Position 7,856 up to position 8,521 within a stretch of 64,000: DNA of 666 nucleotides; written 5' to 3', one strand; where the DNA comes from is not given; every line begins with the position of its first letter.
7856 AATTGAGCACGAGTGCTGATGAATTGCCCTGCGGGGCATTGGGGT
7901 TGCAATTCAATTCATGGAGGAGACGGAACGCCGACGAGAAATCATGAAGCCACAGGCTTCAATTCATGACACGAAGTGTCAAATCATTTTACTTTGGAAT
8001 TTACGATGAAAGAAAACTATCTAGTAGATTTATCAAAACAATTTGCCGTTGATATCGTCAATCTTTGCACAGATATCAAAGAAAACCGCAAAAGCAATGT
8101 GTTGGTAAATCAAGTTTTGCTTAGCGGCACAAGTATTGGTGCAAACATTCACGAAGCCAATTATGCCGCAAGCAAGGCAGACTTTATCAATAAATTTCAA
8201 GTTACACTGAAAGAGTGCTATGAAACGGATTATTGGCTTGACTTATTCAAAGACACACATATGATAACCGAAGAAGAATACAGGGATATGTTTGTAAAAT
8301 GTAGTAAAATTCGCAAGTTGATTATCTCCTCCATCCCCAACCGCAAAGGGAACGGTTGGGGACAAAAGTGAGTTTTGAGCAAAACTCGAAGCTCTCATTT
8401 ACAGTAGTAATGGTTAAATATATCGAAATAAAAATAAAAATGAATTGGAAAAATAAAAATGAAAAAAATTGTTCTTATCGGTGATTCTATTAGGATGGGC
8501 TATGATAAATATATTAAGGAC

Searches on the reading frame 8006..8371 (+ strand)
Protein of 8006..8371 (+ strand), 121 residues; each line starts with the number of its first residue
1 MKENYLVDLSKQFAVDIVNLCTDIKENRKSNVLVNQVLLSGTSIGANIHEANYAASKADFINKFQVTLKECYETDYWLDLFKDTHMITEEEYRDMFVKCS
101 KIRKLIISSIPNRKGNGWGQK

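Call 4: search_protein_families(library=pfam, proteins=[window:8006-8371:+], max_evalue=0.01)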
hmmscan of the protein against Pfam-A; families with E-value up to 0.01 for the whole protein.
window:8006-8371:+ (121 aa): 1 family
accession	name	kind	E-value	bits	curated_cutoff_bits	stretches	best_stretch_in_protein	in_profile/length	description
PF05635.17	23S_rRNA_IVP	-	3.3e-23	82.4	33.8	1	7-107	6-105/106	23S rRNA-intervening sequence protein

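Call 9: find_homologous_proteins(query=window:8006-8371:+, max_evalue=0.00001)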
Query window:8006-8371:+ (121 aa): 6006 proteins with E <= 0.00001 among 6018 candidates; the best 120 are listed.
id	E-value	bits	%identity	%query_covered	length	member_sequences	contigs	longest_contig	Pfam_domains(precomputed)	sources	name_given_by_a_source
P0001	4.1e-75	267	100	100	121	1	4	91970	PF05635.18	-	-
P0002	3.3e-61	222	88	96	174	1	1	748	PF05635.18,PF13242.13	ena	-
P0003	5.4e-61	222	88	95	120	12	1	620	PF05635.18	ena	-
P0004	5.8e-61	222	87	97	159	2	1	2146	PF05635.18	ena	-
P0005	5.9e-61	222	87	97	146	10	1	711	PF05635.18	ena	-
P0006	7.9e-61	221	88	96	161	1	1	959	PF05635.18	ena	-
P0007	1.6e-60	220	88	96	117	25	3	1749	PF05635.18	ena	-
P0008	2.2e-60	220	87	96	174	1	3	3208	PF05635.18,PF13242.13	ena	-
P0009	3.3e-60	219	85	97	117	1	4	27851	PF05635.18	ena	-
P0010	4.3e-60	219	86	97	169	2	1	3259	PF05635.18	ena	-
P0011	4.3e-60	219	85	97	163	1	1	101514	PF05635.18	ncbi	-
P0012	5.7e-60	218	86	96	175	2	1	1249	PF05635.18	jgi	jgi:four helix bundle protein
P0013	7.8e-60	218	85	97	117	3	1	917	PF05635.18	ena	-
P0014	7.9e-60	218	85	97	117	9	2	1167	PF05635.18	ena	-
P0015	8.8e-60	218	87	94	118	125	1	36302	PF05635.18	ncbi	-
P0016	1.3e-59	217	85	96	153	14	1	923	PF05635.18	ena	-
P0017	1.5e-59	217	85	97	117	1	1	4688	PF05635.18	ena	-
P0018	1.8e-59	217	85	97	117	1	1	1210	PF05635.18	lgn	-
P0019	2.4e-59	216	84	96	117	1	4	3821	PF05635.18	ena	-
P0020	2.6e-59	216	84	96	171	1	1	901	PF05635.18,PF05958.18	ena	-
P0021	3.0e-59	216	87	96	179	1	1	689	PF05635.18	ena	-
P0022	4.1e-59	216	85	95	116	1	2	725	PF05635.18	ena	-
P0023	4.9e-59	215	84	96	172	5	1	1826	PF05635.18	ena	-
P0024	4.9e-59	215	85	96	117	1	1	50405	PF05635.18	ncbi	-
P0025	5.9e-59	215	83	98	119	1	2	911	PF05635.18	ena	-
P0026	6.0e-59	215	85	97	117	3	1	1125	PF05635.18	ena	-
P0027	6.9e-59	215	85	97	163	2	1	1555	PF05635.18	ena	-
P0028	6.9e-59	215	84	97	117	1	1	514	PF05635.18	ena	-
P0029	8.0e-59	215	85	95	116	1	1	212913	PF05635.18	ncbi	-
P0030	9.3e-59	215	84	96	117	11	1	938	PF05635.18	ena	-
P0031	9.8e-59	214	81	100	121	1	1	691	PF05635.18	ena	-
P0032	1.0e-58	214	81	100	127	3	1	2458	PF05635.18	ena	-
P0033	1.0e-58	214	85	97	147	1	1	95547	PF05635.18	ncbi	-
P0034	1.1e-58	214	84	95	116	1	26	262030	PF05635.18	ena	-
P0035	1.5e-58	214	84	97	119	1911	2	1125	PF05635.18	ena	-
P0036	1.6e-58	214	84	94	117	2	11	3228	PF05635.18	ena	-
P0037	1.7e-58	214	80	100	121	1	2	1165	PF05635.18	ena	-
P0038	2.0e-58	213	83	97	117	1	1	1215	PF05635.18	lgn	-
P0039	2.2e-58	213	83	96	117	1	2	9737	PF05635.18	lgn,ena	-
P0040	2.4e-58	213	85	97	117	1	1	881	PF05635.18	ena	-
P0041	2.6e-58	213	82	98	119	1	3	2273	PF05635.18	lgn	-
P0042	2.7e-58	213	84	95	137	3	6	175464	PF05635.18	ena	-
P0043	2.7e-58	213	83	95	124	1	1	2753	PF05635.18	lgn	-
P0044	4.7e-58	212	84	96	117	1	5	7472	PF05635.18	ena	-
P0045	6.1e-58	212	84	96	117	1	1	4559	PF05635.18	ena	-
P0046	1.1e-57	211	84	94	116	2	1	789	PF05635.18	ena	-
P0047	1.2e-57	211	80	97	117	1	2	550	PF05635.18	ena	-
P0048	1.3e-57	211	81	96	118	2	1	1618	PF05635.18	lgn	-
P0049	1.3e-57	211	82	95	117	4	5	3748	PF05635.18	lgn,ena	-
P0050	1.4e-57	211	81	96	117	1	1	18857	PF05635.18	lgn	-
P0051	1.5e-57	211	80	96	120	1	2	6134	PF05635.18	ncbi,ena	-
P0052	1.6e-57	211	81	97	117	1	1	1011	PF05635.18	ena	-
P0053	2.3e-57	210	80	96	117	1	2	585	PF05635.18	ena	-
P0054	2.3e-57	210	82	95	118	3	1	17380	PF05635.18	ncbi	-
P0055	3.0e-57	210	79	99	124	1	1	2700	PF05635.18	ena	-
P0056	3.2e-57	210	82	95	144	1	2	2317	PF05635.18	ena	-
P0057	3.8e-57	209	81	95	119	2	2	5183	PF05635.18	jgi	-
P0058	3.9e-57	209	79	100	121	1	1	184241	PF05635.18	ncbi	-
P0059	5.1e-57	209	84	96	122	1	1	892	PF05635.18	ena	-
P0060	5.8e-57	209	80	96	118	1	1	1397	PF05635.18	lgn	-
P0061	6.8e-57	209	81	98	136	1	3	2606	PF05635.18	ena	-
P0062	7.0e-57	208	83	96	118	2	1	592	PF05635.18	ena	-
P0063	7.3e-57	208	77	98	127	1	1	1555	PF05635.18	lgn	-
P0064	7.3e-57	208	78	98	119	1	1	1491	PF05635.18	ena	-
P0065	7.9e-57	208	82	94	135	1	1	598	PF05635.18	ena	-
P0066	9.0e-57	208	82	94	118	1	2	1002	PF05635.18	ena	-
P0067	9.3e-57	208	79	97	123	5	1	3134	PF05635.18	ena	-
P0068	9.3e-57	208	81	97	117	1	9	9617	PF05635.18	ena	-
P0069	1.2e-56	208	80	97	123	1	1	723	PF05635.18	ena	-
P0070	1.4e-56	208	83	96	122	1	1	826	PF05635.18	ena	-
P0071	1.4e-56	208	81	96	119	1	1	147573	PF05635.18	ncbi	-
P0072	1.4e-56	207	82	95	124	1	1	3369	PF05635.18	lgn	-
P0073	2.0e-56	207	80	97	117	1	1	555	PF05635.18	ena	-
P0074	2.1e-56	207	79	96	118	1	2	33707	PF05635.18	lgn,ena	-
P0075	2.1e-56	207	84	96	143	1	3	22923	PF05635.18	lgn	-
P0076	2.3e-56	207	80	97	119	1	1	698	PF05635.18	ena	-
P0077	2.4e-56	207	80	97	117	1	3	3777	PF05635.18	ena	-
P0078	2.5e-56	207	78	96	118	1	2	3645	PF05635.18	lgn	-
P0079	2.5e-56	207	79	96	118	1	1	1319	PF05635.18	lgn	-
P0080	2.5e-56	207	82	94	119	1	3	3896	PF05635.18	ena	-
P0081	2.9e-56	207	82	94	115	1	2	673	PF05635.18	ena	-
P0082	2.9e-56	206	82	95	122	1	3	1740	PF05635.18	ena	-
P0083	3.3e-56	206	82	96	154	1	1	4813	PF05635.18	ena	-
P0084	3.3e-56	206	82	94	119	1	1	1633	PF05635.18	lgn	-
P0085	3.3e-56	206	82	96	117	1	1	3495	PF05635.18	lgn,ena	-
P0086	3.3e-56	206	79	100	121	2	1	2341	PF05635.18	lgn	-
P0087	3.4e-56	206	82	95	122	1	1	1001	PF05635.18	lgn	-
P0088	3.7e-56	206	83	96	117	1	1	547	PF05635.18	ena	-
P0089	3.8e-56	206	79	97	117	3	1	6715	PF05635.18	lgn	-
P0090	3.8e-56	206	78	96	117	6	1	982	PF05635.18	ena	-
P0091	3.9e-56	206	78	99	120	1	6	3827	PF05635.18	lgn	-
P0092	3.9e-56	206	82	94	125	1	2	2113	PF05635.18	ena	-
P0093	4.1e-56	206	80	96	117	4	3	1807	PF05635.18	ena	-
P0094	4.3e-56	206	82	96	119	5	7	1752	PF05635.18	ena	-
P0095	4.3e-56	206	78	96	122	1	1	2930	PF05635.18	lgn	-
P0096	4.3e-56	206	82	95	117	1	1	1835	PF05635.18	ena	-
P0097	4.6e-56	206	80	96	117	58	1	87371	PF05635.18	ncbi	-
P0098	4.6e-56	206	82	95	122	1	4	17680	PF05635.18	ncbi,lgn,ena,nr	ncbi:MAG: four helix bundle protein [Clostridia bacterium]|nr:four helix bundle protein [Clostridia 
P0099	4.7e-56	206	78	96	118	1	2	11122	PF05635.18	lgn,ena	-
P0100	4.9e-56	206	80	97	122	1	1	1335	PF05635.18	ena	-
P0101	5.1e-56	206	88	86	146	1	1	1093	PF05635.18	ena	-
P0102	5.7e-56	206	78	97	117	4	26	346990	PF05635.18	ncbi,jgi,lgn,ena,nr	ncbi:MAG: four helix bundle protein [Ruminococcaceae bacterium]|nr:four helix bundle protein [Oscill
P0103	6.1e-56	205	80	96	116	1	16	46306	PF05635.18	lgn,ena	-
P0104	8.7e-56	205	80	96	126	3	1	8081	PF05635.18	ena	-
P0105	9.8e-56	205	81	95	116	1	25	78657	PF05635.18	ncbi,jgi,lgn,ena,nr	ncbi:MAG: four helix bundle protein [Ruminococcaceae bacterium]|nr:four helix bundle protein [Oscill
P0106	9.9e-56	205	80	96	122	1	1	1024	PF05635.18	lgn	-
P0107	1.0e-55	205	79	97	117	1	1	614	PF05635.18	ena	-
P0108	1.0e-55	205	81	94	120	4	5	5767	PF05635.18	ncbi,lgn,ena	-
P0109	1.2e-55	205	78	99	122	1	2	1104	PF05635.18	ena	-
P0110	1.2e-55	205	79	97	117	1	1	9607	PF05635.18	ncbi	-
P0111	1.3e-55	204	81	95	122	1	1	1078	PF05635.18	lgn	-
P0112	1.4e-55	204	79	96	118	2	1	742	PF05635.18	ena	-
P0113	1.6e-55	204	80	96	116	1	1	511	PF05635.18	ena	-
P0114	1.6e-55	204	80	96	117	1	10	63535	PF05635.18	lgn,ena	-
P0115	1.7e-55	204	78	96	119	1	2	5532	PF05635.18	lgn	-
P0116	1.7e-55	204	82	94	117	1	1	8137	PF05635.18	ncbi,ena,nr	ncbi:MAG: four helix bundle protein [Clostridia bacterium]|nr:four helix bundle protein [Clostridia 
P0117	1.8e-55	204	76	98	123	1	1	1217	PF05635.18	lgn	-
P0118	2.0e-55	204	81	95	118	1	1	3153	PF05635.18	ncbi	-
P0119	2.1e-55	204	81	98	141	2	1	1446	PF05635.18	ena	-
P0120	2.2e-55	204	82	96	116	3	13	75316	PF05635.18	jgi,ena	-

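Call 10: find_encoding_contigs(protein=P0011, flank=3000, max_places=3)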
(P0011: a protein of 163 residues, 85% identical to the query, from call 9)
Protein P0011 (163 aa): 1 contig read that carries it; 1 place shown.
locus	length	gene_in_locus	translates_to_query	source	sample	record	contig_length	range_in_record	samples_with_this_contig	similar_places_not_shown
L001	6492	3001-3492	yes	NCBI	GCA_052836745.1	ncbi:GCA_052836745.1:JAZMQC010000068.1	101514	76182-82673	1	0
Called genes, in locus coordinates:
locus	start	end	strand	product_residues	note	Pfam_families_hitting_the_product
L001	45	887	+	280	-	PF12833:HTH_18, PF00165:HTH_AraC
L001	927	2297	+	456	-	PF01938:TRAM, PF05958:tRNA_U5-meth_tr, PF05175:MTS (faint), PF13649:Methyltransf_25 (weak), PF13847:Methyltransf_31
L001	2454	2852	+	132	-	-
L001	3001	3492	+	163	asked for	PF05635:23S_rRNA_IVP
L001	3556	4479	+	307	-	PF04018:VCA0040-like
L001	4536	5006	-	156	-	PF16112:DUF4830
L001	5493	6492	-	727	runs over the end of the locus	PF01751:Toprim (weak), PF01131:Topoisom_bac, PF13342:Toprim_Crpt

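Call 11: find_encoding_contigs(protein=P0058, flank=3000, max_places=3)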
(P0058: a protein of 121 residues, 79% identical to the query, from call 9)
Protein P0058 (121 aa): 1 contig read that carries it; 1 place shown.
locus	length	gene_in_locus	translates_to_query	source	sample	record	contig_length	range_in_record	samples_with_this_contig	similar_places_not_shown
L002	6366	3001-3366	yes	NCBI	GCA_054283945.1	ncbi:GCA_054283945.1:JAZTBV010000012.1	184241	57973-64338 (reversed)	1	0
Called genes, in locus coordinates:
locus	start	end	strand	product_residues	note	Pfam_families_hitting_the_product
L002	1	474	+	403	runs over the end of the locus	PF01512:Complex1_51K, PF12797:Fer4_2 (faint), PF00037:Fer4 (faint), PF13534:Fer4_17 (faint), PF12837:Fer4_6 (faint), PF13187:Fer4_9, PF13237:Fer4_10, PF12838:Fer4_7, +1 more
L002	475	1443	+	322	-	PF03116:NQR2_RnfD_RnfE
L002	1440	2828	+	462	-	PF01938:TRAM (weak), PF05958:tRNA_U5-meth_tr, PF05175:MTS (weak), PF09445:Methyltransf_15, PF13847:Methyltransf_31 (weak)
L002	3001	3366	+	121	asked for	PF05635:23S_rRNA_IVP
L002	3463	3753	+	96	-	-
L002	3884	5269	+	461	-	-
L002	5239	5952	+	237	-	PF13187:Fer4_9 (faint), PF13484:Fer4_16 (faint), PF12837:Fer4_6 (faint), PF12838:Fer4_7 (faint), PF00037:Fer4 (weak)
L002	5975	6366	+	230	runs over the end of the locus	-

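Call 12: find_encoding_contigs(protein=P0102, flank=3000, max_places=4)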
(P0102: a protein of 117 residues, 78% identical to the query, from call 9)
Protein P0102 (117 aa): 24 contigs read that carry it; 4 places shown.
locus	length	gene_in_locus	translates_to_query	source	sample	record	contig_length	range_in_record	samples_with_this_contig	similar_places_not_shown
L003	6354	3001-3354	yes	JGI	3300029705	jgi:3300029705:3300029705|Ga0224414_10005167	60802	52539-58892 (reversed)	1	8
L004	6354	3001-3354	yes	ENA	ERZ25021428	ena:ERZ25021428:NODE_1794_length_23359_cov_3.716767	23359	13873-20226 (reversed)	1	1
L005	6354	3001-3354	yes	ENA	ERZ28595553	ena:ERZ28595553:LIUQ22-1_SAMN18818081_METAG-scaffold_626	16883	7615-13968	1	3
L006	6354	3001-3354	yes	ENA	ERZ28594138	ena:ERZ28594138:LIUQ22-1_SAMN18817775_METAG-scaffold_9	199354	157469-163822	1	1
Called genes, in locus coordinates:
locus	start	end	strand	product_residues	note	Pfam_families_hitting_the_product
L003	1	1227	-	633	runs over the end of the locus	PF13727:CoA_binding_3, PF01073:3Beta_HSD, PF01370:Epimerase, PF02719:Polysacc_synt_2, PF04321:RmlD_sub_bind, PF16363:GDP_Man_Dehyd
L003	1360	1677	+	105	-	-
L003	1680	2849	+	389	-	PF05958:tRNA_U5-meth_tr, PF02005:TRM (weak), PF02475:TRM5-TYW2_MTfase (weak), PF03602:Cons_hypoth95, PF05175:MTS (weak), PF06325:PrmA (weak), PF13649:Methyltransf_25, PF13847:Methyltransf_31, +2 more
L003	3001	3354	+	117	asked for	PF05635:23S_rRNA_IVP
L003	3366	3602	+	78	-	PF24024:DUF7336 (weak)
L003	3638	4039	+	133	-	PF14300:DMP19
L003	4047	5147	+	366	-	PF01757:Acyl_transf_3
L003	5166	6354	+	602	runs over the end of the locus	PF01301:Glyco_hydro_35, PF02449:Glyco_hydro_42, PF21317:BetaGal_ABD_1 (weak), PF21467:BetaGal_gal-bd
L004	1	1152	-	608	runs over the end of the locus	PF13727:CoA_binding_3, PF01073:3Beta_HSD, PF01370:Epimerase, PF02719:Polysacc_synt_2, PF04321:RmlD_sub_bind, PF16363:GDP_Man_Dehyd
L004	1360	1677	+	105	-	-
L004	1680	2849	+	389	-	PF05958:tRNA_U5-meth_tr, PF02005:TRM (weak), PF02475:TRM5-TYW2_MTfase (weak), PF03602:Cons_hypoth95, PF05175:MTS (weak), PF06325:PrmA (weak), PF13649:Methyltransf_25, PF13847:Methyltransf_31, +2 more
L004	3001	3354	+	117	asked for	PF05635:23S_rRNA_IVP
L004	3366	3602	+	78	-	PF24024:DUF7336 (weak)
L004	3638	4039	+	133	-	PF14300:DMP19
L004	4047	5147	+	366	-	PF01757:Acyl_transf_3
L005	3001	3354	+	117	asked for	PF05635:23S_rRNA_IVP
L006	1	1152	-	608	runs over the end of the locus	PF13727:CoA_binding_3, PF01073:3Beta_HSD, PF01370:Epimerase, PF02719:Polysacc_synt_2, PF04321:RmlD_sub_bind, PF16363:GDP_Man_Dehyd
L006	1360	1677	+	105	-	-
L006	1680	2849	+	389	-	PF05958:tRNA_U5-meth_tr, PF02005:TRM (weak), PF02475:TRM5-TYW2_MTfase (weak), PF03602:Cons_hypoth95, PF05175:MTS (weak), PF06325:PrmA (weak), PF13649:Methyltransf_25, PF13847:Methyltransf_31, +2 more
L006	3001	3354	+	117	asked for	PF05635:23S_rRNA_IVP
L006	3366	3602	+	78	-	PF24024:DUF7336 (weak)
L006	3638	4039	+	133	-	PF14300:DMP19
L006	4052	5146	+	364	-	PF01757:Acyl_transf_3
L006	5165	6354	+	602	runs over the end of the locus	PF01301:Glyco_hydro_35, PF02449:Glyco_hydro_42, PF13364:BetaGal_ABD2 (faint), PF21317:BetaGal_ABD_1 (weak), PF21467:BetaGal_gal-bd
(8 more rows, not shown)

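Call 51: search_solved_structures(query=window:8006-8371:+, max_evalue=0.01, show_alignments=1)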
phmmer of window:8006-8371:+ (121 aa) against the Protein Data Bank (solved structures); distinct sequences matched with E-value up to 0.01: 1.
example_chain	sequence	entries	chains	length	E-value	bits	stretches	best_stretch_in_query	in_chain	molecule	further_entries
2rld_A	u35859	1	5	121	9.9e-27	96.7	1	1-116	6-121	Uncharacterized protein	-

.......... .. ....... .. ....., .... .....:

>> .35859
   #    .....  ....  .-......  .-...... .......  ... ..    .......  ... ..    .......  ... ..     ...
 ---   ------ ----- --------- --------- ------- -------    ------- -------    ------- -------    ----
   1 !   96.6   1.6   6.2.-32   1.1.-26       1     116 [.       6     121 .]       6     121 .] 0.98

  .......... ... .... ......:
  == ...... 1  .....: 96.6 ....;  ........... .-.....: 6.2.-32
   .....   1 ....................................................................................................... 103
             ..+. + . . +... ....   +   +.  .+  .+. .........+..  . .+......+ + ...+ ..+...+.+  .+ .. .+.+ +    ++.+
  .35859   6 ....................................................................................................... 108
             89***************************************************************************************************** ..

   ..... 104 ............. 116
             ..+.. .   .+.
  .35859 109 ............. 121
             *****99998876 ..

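Call 53: find_related_loci(query=window:8006-8371:+, collection=viral_contigs, flank=1500)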
Query window:8006-8371:+ (121 aa) in viral_contigs; peptide patterns used: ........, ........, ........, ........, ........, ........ (x = any residue, [..] = any of these).
5 stretches matched a pattern; 1 encode a relative of the query (tblastn E <= 1e-3); 1 distinct loci.
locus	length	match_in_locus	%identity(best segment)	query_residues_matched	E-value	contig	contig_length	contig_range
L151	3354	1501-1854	50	1-121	1e-36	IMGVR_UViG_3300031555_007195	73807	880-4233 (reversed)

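Call 58: find_related_loci(query=A4, collection=metagenome_contigs, flank=1200)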
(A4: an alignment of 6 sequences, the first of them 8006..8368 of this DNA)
Query A4 (121 aa) in metagenome_contigs; peptide patterns used: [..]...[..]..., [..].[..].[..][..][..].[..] (x = any residue, [..] = any of these).
600 stretches matched a pattern (row limit reached: there are more); 497 encode a relative of the query (tblastn E <= 1e-3); the best 80 are kept; 80 distinct loci.
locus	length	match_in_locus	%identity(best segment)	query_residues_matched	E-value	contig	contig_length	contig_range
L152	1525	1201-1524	91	1-108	2e-66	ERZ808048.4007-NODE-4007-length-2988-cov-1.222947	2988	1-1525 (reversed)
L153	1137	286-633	79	1-116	7e-65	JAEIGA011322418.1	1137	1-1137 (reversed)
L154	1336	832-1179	78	1-116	4e-62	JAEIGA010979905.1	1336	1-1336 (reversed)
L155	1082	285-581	81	18-116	2e-54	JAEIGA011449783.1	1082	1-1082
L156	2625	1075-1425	65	1-117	3e-51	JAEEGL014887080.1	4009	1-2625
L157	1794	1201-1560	63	1-120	2e-51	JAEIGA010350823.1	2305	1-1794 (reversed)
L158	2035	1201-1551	64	1-117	9e-51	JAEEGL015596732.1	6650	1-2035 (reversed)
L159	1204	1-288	81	25-120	4e-53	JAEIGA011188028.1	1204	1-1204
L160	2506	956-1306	62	1-117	1e-48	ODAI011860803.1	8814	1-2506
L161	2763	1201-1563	60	1-121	1e-48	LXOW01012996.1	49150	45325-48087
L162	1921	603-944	61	1-114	2e-48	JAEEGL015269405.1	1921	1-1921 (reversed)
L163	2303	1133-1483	59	1-117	5e-47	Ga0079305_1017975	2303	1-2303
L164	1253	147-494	58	1-116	6e-48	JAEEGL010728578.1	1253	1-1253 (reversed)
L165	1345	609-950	61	1-114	7e-48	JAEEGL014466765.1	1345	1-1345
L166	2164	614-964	60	1-117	6e-46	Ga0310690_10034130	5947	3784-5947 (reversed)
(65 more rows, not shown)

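Call 64: search_protein_families(library=padloc, proteins=[window:8006-8371:+, L151:1501-1857:+], max_evalue=0.01)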
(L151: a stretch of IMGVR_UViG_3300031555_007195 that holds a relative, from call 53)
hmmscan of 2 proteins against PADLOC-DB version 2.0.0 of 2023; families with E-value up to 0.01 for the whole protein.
window:8006-8371:+ (121 aa): 0 families

L151:1501-1857:+ (118 aa): 0 families

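Call 65: search_protein_families(library=ncbifam, proteins=[window:8006-8371:+, L151:1501-1857:+], max_evalue=0.001)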
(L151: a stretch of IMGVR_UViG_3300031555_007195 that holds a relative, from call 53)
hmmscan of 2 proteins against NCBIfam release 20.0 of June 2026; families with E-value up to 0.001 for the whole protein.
window:8006-8371:+ (121 aa): 2 families
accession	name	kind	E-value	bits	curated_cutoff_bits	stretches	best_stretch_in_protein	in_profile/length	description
TIGR02436.1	TIGR02436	subfamily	5.5e-26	90.9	24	1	8-111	3-106/109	four helix bundle protein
NF008911.0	PRK12275.1-2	subfamily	4.3e-05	24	137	1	32-111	34-113/118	hypothetical protein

L151:1501-1857:+ (118 aa): 3 families
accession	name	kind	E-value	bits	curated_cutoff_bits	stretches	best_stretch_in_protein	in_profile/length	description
TIGR02436.1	TIGR02436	subfamily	4.5e-31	107.3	24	1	9-111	4-109/109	four helix bundle protein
NF008911.0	PRK12275.1-2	subfamily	4.6e-12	46.5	137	1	11-111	14-116/118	hypothetical protein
NF008912.0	PRK12275.1-6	subfamily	9.2e-12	45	124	1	10-114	12-115/117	hypothetical protein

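Call 88: search_dna_similar(query=window:8006-8368:+, collection=plasmids, mode=protein, max_evalue=0.000001, max_rows=30, rows=spread)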
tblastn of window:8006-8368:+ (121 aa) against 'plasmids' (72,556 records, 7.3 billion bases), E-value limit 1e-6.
Records with a match: 31; places in all: 39; records where one place covers at least 80% of the query: 28.
Best place of each record, by identity: <60% 31.
By first word of the organism name: Nostoc 16; Planktothrix 3; Candidatus 2; Bernardetia 1; Monoglobus 1; Euhalothece 1; Aulosira 1; Treponema 1; Chondrinema 1; Pseudanabaena 1; and 3 more.
By predicted mobility (MOB-suite, as given by PLSDB): non-mobilizable 18; conjugative 8; mobilizable 5.
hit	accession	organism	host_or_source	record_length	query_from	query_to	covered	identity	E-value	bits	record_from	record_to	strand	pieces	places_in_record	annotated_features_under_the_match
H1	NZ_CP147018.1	Bernardetia sp. Wsw4-3y2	Red alga,Red algae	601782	1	115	95%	45.2%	6e-21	93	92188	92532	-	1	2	four helix bundle protein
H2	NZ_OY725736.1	Monoglobus pectinilyticus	-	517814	1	114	94%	43.9%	1e-19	89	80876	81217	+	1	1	none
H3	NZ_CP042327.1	Euhalothece natronophila Z-M001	cell culture,soda lake Magadi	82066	8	106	82%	45.5%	2e-18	86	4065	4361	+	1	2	four helix bundle protein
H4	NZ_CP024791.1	Nostoc flagelliforme CCNUN1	cell culture,desert soil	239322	6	116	92%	40.2%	3e-17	82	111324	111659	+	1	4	four helix bundle protein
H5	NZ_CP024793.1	Nostoc flagelliforme CCNUN1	cell culture,desert soil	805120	6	116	92%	40.2%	3e-17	82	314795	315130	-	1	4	four helix bundle protein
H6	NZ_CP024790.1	Nostoc flagelliforme CCNUN1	cell culture,desert soil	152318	6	116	92%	40.2%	3e-17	82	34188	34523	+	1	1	four helix bundle protein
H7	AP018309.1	Aulosira laxa NIES-50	-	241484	2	116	95%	37.9%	2e-17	84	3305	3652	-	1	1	hypothetical protein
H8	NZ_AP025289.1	Treponema saccharophilum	-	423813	6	116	92%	38.7%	6e-15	76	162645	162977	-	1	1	four helix bundle protein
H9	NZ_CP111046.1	Chondrinema litorale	Seaweed,red alga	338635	13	108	79%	42.7%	1e-17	84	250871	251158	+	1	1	four helix bundle protein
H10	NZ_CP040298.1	Nostoc sp. TCL26-01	Leiosporoceros dussii,pure culture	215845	6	121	96%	35.0%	4e-11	90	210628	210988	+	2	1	none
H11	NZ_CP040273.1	Nostoc sp. C052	Blasia pusilla,pure culture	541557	8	109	84%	38.8%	3e-18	86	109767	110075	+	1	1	four helix bundle protein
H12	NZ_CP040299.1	Nostoc sp. TCL26-01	Leiosporoceros dussii,pure culture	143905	13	106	78%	42.1%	7e-15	76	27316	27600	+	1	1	four helix bundle protein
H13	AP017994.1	Planktothrix agardhii NIES-204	-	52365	10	110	83%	38.6%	2e-15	78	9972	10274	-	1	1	hypothetical protein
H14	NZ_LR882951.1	Planktothrix agardhii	-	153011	10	110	83%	38.6%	2e-15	78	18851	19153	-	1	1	four helix bundle protein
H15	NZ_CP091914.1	Nostoc sp. UHCC 0870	cell culture,Brackish water, ...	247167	6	109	86%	37.4%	6e-15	76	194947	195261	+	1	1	four helix bundle protein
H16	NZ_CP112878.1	Pseudanabaena galeata CCNP1313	-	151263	6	114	90%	33.9%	1e-12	70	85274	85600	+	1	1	four helix bundle protein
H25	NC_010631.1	Nostoc punctiforme PCC 73102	-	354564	6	109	86%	33.3%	5e-15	77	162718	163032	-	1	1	four helix bundle protein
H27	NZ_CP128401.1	Candidatus Chlorohelix allophototropha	Single colony of Candidatus Chlorohelix ...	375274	10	114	87%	31.4%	4e-11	66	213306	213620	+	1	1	four helix bundle protein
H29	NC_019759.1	Gloeocapsa sp. PCC 7428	-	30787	1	110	91%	28.2%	4e-9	60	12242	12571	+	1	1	four helix bundle protein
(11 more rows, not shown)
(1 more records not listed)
